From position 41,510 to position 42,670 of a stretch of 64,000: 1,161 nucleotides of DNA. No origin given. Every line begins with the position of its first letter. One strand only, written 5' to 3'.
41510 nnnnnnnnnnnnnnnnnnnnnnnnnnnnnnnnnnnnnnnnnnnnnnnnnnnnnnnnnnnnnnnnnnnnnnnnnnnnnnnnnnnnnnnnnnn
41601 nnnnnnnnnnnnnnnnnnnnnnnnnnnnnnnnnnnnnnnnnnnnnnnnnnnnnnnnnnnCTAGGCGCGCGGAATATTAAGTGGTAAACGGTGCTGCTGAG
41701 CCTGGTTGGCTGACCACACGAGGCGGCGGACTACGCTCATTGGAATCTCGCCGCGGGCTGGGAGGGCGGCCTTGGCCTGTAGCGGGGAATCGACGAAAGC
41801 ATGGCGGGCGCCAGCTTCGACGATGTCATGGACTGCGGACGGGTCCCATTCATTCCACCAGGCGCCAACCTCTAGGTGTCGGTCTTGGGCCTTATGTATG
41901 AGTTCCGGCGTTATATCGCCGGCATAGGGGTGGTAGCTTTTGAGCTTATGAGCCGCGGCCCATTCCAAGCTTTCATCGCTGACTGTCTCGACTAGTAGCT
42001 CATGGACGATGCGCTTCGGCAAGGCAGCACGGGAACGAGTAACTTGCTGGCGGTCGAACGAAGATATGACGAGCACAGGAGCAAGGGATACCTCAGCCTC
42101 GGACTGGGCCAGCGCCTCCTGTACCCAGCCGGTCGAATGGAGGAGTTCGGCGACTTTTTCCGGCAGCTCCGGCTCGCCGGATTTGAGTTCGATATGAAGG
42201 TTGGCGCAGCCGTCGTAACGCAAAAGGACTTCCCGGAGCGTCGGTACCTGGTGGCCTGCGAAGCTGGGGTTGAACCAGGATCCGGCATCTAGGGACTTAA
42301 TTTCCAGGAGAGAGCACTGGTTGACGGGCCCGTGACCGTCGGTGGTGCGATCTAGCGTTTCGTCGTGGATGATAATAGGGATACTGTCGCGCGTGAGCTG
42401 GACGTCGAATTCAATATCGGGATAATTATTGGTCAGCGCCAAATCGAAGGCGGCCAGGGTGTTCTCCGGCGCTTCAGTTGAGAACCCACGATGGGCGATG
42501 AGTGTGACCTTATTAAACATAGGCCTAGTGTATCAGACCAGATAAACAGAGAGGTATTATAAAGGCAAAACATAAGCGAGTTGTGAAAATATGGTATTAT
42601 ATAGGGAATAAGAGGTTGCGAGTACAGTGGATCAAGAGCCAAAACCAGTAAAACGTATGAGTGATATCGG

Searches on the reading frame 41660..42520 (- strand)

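Call 39: search_protein_families(library=pfam, proteins=[window:41660-42520:-], max_evalue=0.00001)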
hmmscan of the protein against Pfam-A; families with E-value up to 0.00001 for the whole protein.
window:41660-42520:- (286 aa): 1 family
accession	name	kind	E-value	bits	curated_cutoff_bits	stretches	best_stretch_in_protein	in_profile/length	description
PF03009.23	GDPD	-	7.6e-35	121.6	23.6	1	10-246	1-242/244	Glycerophosphoryl diester phosphodiesterase family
